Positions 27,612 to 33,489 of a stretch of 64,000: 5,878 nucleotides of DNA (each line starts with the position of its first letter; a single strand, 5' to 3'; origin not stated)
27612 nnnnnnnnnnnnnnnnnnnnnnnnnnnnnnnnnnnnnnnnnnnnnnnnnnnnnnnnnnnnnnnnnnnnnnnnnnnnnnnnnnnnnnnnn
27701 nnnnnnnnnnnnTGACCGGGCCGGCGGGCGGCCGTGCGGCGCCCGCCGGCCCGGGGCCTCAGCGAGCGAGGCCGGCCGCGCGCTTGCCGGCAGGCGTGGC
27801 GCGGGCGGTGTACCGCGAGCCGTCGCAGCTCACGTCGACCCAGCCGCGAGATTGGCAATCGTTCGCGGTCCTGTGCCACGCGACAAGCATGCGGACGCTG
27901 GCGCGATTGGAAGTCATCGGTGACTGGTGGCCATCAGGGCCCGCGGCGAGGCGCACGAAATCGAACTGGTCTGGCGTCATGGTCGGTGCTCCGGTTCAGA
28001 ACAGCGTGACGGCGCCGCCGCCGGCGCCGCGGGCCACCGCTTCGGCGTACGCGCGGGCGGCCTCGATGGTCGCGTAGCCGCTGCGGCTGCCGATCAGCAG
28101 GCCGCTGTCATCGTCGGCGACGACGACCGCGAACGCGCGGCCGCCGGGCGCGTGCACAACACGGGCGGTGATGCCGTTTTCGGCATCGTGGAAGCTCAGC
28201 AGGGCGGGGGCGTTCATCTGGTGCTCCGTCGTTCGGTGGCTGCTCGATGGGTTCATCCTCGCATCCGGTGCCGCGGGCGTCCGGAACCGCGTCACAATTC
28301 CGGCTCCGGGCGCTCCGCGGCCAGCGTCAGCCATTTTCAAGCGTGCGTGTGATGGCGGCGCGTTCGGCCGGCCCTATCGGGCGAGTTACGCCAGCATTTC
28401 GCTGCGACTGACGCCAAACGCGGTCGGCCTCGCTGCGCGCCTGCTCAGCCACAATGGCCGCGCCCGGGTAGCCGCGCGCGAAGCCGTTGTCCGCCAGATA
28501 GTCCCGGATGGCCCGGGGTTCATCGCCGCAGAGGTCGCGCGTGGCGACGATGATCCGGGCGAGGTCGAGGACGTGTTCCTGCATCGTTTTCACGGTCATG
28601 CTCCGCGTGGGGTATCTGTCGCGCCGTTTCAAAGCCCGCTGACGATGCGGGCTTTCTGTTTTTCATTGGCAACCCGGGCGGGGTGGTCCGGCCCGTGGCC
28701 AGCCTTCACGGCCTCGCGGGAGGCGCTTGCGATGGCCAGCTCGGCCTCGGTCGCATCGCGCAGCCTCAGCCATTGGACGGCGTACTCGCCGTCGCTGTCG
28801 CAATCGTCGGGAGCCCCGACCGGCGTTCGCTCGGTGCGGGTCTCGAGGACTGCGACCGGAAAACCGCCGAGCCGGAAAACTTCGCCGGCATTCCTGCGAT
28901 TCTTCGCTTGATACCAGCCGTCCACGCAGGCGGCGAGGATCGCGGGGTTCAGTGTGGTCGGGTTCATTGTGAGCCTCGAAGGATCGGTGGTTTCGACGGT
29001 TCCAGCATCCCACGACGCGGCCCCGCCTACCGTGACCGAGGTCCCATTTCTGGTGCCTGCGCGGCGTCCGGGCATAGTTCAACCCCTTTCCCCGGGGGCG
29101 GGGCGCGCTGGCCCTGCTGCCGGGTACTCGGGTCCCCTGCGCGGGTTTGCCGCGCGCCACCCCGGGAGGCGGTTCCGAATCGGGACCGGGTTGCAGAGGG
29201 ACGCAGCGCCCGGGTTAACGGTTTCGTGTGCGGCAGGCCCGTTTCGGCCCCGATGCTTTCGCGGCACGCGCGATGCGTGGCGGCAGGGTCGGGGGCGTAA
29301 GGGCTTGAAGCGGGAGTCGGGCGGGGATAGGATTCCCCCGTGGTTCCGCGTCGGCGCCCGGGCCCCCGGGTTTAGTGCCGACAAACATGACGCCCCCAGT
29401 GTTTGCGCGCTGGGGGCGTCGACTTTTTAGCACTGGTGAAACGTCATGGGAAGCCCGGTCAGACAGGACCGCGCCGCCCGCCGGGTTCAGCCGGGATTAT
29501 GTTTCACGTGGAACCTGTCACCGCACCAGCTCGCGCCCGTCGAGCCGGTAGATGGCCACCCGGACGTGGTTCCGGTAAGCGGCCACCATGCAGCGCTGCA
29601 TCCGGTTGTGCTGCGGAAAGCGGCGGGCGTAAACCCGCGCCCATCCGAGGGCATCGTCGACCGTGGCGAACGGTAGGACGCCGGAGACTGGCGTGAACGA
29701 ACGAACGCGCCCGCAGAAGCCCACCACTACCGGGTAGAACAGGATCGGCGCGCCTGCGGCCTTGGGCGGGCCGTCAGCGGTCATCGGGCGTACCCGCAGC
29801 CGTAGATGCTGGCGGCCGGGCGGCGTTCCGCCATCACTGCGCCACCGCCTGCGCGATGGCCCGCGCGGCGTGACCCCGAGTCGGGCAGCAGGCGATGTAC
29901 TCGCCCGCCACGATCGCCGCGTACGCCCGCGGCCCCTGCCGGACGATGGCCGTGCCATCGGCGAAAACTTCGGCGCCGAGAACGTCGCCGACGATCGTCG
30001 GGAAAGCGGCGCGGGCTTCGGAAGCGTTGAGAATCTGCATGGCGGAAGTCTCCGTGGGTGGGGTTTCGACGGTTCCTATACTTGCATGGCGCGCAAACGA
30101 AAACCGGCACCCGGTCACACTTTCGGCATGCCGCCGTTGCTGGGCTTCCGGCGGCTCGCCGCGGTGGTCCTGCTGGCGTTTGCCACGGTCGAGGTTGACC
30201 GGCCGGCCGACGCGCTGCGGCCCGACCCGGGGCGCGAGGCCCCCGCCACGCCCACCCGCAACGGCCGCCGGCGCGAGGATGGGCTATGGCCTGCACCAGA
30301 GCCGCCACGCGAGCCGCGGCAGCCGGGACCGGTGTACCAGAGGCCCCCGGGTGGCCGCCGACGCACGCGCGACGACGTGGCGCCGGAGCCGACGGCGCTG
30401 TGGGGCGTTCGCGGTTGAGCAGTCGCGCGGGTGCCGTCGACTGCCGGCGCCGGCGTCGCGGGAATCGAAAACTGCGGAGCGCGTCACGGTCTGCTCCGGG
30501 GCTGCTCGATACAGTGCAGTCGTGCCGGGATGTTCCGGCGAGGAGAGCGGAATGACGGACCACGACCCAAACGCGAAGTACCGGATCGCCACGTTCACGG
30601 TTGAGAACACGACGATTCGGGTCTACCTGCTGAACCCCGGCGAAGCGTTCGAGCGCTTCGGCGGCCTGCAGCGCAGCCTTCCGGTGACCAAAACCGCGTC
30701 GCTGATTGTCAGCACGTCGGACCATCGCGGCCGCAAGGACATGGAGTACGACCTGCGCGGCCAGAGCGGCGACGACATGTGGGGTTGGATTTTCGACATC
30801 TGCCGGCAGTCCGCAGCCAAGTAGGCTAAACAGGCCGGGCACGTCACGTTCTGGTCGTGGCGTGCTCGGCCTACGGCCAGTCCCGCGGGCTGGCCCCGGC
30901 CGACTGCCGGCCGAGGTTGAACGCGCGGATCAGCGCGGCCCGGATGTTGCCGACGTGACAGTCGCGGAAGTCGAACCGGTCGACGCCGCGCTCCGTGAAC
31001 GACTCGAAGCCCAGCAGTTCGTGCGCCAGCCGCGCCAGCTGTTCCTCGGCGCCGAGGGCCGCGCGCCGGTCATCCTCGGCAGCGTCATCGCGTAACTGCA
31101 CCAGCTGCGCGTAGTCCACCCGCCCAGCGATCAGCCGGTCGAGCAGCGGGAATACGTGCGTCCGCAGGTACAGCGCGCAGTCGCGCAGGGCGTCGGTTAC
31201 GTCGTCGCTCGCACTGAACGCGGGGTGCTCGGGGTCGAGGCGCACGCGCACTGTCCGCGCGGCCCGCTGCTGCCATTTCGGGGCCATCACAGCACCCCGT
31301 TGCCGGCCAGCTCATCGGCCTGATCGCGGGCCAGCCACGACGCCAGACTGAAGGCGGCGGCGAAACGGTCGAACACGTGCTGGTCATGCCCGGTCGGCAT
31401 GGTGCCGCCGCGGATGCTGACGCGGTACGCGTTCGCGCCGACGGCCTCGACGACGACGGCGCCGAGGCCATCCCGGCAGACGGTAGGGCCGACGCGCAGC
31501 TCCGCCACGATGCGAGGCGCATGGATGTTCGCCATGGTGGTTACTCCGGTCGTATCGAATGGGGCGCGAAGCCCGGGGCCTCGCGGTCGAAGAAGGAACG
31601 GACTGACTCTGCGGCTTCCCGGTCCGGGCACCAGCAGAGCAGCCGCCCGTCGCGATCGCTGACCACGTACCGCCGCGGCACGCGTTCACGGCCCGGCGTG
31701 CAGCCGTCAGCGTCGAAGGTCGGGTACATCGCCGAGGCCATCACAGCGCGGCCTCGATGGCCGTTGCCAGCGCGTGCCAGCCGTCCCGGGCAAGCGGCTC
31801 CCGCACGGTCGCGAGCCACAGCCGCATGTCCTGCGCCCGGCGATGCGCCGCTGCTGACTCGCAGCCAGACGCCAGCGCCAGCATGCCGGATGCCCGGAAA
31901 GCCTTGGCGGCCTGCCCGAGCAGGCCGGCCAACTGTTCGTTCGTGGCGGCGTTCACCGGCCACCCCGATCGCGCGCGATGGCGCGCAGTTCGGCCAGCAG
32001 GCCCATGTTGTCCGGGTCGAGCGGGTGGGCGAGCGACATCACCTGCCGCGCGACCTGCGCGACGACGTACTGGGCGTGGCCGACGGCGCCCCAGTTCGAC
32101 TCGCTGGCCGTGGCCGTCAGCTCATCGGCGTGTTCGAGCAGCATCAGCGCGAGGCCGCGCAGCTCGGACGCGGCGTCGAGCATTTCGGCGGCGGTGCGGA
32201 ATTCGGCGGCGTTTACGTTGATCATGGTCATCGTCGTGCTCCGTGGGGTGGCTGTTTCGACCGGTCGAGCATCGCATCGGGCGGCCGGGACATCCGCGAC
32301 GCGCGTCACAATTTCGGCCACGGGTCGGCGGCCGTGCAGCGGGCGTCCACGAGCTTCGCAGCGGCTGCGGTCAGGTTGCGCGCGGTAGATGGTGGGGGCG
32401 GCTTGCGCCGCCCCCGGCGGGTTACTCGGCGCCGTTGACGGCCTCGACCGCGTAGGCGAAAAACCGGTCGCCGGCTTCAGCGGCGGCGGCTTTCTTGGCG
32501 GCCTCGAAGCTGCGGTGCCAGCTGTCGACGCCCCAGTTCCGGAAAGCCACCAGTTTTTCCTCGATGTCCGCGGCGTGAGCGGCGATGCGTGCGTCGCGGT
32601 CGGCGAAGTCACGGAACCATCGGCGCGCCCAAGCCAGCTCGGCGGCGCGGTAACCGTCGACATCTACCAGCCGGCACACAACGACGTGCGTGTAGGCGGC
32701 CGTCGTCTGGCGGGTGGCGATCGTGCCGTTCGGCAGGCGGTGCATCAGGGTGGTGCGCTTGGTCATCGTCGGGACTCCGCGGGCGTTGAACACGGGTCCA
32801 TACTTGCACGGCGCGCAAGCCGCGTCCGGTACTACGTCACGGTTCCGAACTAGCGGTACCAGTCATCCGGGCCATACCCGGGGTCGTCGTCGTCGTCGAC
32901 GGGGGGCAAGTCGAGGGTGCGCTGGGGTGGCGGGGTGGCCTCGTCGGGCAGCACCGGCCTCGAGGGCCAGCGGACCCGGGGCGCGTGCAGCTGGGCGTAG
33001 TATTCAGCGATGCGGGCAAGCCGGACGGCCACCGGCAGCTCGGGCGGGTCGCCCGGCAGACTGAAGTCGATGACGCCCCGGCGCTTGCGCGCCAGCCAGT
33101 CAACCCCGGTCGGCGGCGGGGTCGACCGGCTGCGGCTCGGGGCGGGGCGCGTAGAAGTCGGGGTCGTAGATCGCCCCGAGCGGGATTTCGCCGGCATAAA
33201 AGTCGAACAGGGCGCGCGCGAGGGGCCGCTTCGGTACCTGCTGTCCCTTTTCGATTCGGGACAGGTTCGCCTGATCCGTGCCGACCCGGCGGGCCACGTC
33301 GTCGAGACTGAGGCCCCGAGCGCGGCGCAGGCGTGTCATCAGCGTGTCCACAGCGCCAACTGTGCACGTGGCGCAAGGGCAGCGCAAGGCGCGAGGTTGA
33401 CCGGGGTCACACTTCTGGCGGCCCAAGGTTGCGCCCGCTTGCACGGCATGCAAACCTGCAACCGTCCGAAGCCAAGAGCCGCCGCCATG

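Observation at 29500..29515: Host-type chromosomal parS site in a phage without its own parAB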

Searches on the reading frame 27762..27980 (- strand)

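Call 15: search_protein_families(library=pfam, proteins=[window:27762-27980:-], max_evalue=0.1)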
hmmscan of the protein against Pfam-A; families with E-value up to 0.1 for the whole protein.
window:27762-27980:- (73 aa): 0 families

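Call 16: search_protein_families(library=phrogs, proteins=[window:27762-27980:-], max_evalue=0.1)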
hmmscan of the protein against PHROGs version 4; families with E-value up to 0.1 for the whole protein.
window:27762-27980:- (73 aa): 1 family
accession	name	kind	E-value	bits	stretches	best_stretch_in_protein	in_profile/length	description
phrog_30261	-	unknown function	0.031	15.8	1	33-69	7-43/88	-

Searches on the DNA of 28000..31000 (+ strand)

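Call 4: search_dna_similar(query=window:28000-31000:+, collection=phages, mode=near, max_rows=30)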
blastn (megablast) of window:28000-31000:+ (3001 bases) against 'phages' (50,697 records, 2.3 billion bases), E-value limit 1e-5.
No match.

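Call 18: search_dna_similar(query=window:28600-30900:+, collection=phages, mode=distant, max_rows=20)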
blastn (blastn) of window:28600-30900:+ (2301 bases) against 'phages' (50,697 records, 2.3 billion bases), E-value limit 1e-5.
No match.

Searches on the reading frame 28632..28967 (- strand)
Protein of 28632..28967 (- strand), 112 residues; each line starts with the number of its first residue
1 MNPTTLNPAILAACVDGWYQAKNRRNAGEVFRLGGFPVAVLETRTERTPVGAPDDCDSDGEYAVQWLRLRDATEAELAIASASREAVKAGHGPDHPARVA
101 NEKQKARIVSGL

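Call 60: find_homologous_proteins(query=window:28632-28967:-, max_evalue=0.001)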
Query window:28632-28967:- (112 aa): 2 proteins with E <= 0.001 among 7 candidates. Only proteins of 61 to 196 residues were searched: fused or split forms outside these lengths cannot appear, so this answer is no evidence that the protein stands alone or is whole; lengths 'longer' or 'shorter' looks for them.
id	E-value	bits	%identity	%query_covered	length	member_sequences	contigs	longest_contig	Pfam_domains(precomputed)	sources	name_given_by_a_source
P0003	1.1e-68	246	100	100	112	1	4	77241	-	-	-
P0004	3.6e-44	167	79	94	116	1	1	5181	-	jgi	jgi:hypothetical protein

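Call 61: find_encoding_contigs(protein=P0004, flank=10000, max_places=10)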
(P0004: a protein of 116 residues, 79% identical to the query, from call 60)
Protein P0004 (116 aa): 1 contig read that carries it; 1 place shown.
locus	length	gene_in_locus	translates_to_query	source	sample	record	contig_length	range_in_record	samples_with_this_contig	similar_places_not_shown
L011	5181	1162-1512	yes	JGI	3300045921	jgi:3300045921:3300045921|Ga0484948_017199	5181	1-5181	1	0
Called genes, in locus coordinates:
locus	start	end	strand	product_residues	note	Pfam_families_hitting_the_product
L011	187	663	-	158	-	-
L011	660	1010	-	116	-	-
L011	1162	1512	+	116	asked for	-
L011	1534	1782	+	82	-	-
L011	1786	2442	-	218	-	-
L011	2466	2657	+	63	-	-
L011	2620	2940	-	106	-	-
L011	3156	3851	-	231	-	PF01555:N6_N4_Mtase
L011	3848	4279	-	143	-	-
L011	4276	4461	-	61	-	-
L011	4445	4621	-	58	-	-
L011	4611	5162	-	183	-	-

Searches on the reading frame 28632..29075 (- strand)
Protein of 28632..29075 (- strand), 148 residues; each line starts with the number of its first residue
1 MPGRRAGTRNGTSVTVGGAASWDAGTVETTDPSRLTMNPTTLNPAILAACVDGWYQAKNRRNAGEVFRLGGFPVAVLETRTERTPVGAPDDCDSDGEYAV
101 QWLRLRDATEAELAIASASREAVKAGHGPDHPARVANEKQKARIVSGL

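Call 15: search_protein_families(library=pfam, proteins=[window:28632-29075:-], max_evalue=0.1)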
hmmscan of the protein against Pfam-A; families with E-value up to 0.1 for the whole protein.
window:28632-29075:- (148 aa): 0 families

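Call 16: search_protein_families(library=phrogs, proteins=[window:28632-29075:-], max_evalue=0.1)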
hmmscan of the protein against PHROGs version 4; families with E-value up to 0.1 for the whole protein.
window:28632-29075:- (148 aa): 0 families

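Call 22: find_related_loci(query=window:28632-29075:-, collection=viral_contigs, flank=6000)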
Query window:28632-29075:- (148 aa) in viral_contigs; peptide patterns used: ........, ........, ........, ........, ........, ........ (x = any residue, [..] = any of these).
7 stretches matched a pattern, but none encodes a relative of the query by tblastn (E <= 1e-3).

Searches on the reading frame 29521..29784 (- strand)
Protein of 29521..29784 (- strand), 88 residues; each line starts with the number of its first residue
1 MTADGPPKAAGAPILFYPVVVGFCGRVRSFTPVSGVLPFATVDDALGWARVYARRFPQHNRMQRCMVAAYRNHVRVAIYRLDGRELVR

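Call 15: search_protein_families(library=pfam, proteins=[window:29521-29784:-], max_evalue=0.1)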
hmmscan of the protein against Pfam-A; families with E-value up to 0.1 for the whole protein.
window:29521-29784:- (88 aa): 0 families

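Call 16: search_protein_families(library=phrogs, proteins=[window:29521-29784:-], max_evalue=0.1)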
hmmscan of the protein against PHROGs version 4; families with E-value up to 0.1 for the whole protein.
window:29521-29784:- (88 aa): 0 families

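Call 21: find_related_loci(query=window:29521-29784:-, collection=viral_contigs, flank=6000)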
Query window:29521-29784:- (88 aa) in viral_contigs; peptide patterns used: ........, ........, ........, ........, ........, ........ (x = any residue, [..] = any of these).
27 stretches matched a pattern, but none encodes a relative of the query by tblastn (E <= 1e-3).

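Call 25: find_homologous_proteins(query=window:29521-29784:-, max_evalue=0.001)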
Query window:29521-29784:- (88 aa): 2 proteins with E <= 0.001 among 2 candidates. Only proteins of 48 to 154 residues were searched: fused or split forms outside these lengths cannot appear, so this answer is no evidence that the protein stands alone or is whole; lengths 'longer' or 'shorter' looks for them.
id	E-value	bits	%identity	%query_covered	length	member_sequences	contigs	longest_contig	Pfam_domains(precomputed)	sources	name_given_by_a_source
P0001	1.5e-53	196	100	100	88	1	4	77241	-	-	-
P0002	1.2e-33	133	81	85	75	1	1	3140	-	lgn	-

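Call 26: find_encoding_contigs(protein=P0001, flank=10000, max_places=10)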
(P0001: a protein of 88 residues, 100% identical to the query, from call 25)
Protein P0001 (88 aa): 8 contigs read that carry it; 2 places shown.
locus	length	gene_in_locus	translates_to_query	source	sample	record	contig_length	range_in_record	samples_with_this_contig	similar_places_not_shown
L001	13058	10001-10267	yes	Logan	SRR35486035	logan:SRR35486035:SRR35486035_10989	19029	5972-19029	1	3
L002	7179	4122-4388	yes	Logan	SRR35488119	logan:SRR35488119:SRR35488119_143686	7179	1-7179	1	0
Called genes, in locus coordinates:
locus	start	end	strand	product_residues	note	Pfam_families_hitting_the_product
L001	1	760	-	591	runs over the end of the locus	PF02195:ParB_N, PF01555:N6_N4_Mtase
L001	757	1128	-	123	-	-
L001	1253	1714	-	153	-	PF05866:RusA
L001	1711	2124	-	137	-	-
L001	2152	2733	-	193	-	-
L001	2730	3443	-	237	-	-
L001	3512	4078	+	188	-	PF05838:Glyco_hydro_108, PF09374:PG_binding_3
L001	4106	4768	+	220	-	-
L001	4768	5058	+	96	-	-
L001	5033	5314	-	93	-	-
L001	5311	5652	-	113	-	-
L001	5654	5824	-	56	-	-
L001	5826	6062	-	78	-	-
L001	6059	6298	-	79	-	-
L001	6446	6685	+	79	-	PF01381:HTH_3, PF12844:HTH_19 (weak), PF13560:HTH_31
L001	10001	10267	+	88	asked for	-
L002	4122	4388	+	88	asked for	-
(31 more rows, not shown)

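Call 27: find_encoding_contigs(protein=P0002, flank=10000, max_places=10)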
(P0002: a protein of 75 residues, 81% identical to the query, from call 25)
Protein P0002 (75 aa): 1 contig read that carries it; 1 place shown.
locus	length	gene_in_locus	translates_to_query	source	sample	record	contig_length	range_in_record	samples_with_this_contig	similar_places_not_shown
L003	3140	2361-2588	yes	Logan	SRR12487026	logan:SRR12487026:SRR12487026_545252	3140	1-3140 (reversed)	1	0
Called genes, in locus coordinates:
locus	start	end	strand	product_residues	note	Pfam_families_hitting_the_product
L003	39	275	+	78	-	-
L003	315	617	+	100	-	-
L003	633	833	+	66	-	-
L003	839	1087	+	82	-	-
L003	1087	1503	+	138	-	PF21841:DUF6900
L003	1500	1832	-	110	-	-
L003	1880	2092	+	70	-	-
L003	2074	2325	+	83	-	-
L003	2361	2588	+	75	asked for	-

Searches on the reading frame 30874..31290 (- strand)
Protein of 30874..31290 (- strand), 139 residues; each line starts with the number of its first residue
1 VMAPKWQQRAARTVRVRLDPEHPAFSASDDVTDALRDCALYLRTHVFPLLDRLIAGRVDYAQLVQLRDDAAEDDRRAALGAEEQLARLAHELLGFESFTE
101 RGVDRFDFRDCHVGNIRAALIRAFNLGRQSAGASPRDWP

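Call 15: search_protein_families(library=pfam, proteins=[window:30874-31290:-], max_evalue=0.1)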
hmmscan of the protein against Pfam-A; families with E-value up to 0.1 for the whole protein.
window:30874-31290:- (139 aa): 1 family
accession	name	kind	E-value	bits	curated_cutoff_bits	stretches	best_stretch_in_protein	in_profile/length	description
PF21841.1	DUF6900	-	6.3e-11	42.5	24.1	1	82-131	3-52/52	Family of unknown function (DUF6900)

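Call 16: search_protein_families(library=phrogs, proteins=[window:30874-31290:-], max_evalue=0.1)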
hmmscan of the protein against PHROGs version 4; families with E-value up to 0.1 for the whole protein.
window:30874-31290:- (139 aa): 1 family
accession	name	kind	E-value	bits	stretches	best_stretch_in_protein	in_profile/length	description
phrog_2555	-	unknown function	1e-06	29.7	1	76-131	152-207/218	-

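Call 24: find_related_loci(query=window:30874-31290:-, collection=viral_contigs, flank=10000)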
Query window:30874-31290:- (139 aa) in viral_contigs; peptide patterns used: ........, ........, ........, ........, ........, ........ (x = any residue, [..] = any of these).
33 stretches matched a pattern, but none encodes a relative of the query by tblastn (E <= 1e-3).

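Call 76: find_homologous_proteins(query=window:30874-31287:-, max_evalue=0.00001)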
Query window:30874-31287:- (138 aa): 2 proteins with E <= 0.00001 among 219 candidates. Only proteins of 75 to 242 residues were searched: fused or split forms outside these lengths cannot appear, so this answer is no evidence that the protein stands alone or is whole; lengths 'longer' or 'shorter' looks for them.
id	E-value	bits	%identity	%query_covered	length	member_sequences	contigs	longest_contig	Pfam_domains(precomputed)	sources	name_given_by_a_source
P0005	2.5e-85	302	100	100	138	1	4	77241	PF21841.2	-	-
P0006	4.1e-58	214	72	100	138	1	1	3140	PF21841.2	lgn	-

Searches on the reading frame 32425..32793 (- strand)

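Call 20: search_protein_families(library=pfam, proteins=[window:32425-32793:-], max_evalue=0.01)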
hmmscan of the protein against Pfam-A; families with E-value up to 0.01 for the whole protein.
window:32425-32793:- (123 aa): 0 families

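Call 41: search_protein_families(library=phrogs, proteins=[window:32425-32766:-], max_evalue=0.01)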
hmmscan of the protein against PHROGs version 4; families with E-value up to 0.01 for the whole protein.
window:32425-32766:- (114 aa): 1 family
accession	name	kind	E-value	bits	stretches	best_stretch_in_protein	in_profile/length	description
phrog_32956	-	unknown function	1.7e-06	29.3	1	3-33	9-39/171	-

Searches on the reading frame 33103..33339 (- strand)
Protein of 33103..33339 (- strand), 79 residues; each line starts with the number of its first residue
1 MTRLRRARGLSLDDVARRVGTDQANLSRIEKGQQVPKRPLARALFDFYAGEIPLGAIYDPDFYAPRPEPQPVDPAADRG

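Call 41: search_protein_families(library=phrogs, proteins=[window:33103-33339:-], max_evalue=0.01)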
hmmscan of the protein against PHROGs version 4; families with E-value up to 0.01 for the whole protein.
window:33103-33339:- (79 aa): 14 families
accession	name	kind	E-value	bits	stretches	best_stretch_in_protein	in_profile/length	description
phrog_9908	-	DNA, RNA and nucleotide metabolism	2.5e-06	27.9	1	3-49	20-66/282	DNA binding protein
phrog_8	-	transcription regulation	1e-05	26.2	1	3-47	165-207/346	transcriptional regulator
phrog_2439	-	transcription regulation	1.5e-05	25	1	2-44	13-55/367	transcriptional regulator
phrog_7241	-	transcription regulation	3e-05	25.1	1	4-38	69-103/122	transcriptional regulator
phrog_1373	-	transcription regulation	4.2e-05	24.6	1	4-37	71-104/166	transcriptional regulator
phrog_3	-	transcription regulation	6.9e-05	23.8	1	3-64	95-152/430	transcriptional repressor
phrog_6463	-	DNA, RNA and nucleotide metabolism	0.001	19.6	1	3-71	36-108/208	HTH DNA binding protein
phrog_6223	-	transcription regulation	0.0011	19.9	1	7-34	15-42/73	transcriptional repressor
phrog_35195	-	unknown function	0.0012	19.4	1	3-34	9-40/159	-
phrog_4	-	transcription regulation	0.002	18.2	1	3-44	143-180/400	transcriptional repressor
phrog_2967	-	transcription regulation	0.0028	18.2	1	2-47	16-61/225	transcriptional regulator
phrog_2104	-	unknown function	0.0035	18.5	1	3-43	46-86/103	-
phrog_2328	-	transcription regulation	0.008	17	1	4-42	23-61/128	transcriptional repressor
phrog_6831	-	transcription regulation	0.0098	16.9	0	7-37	16-47/68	transcriptional regulator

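Call 42: search_protein_families(library=pfam, proteins=[window:33103-33339:-], max_evalue=0.01)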
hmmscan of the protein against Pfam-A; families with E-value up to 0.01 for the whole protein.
window:33103-33339:- (79 aa): 7 families
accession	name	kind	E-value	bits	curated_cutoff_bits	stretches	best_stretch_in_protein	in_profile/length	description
PF13560.12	HTH_31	-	2.4e-12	47.4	27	1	3-48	8-54/64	Helix-turn-helix domain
PF01381.28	HTH_3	-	4.2e-08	33.5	23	1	3-48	3-48/55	Helix-turn-helix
PF12844.13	HTH_19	-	8.9e-07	29.2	30.2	1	3-39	6-42/64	Helix-turn-helix domain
PF13413.12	HTH_25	-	7.6e-05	22.9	24.6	1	3-51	4-54/62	Helix-turn-helix domain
PF22495.2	HTH_92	-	0.00034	20.3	27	1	3-37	2-36/45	RsaL-like HTH domain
PF13443.12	HTH_26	-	0.0016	19.1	22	1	3-37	4-40/63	Cro/C1-type HTH DNA-binding domain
PF13744.12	HTH_37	-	0.0055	16.9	27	1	3-34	25-56/80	Helix-turn-helix domain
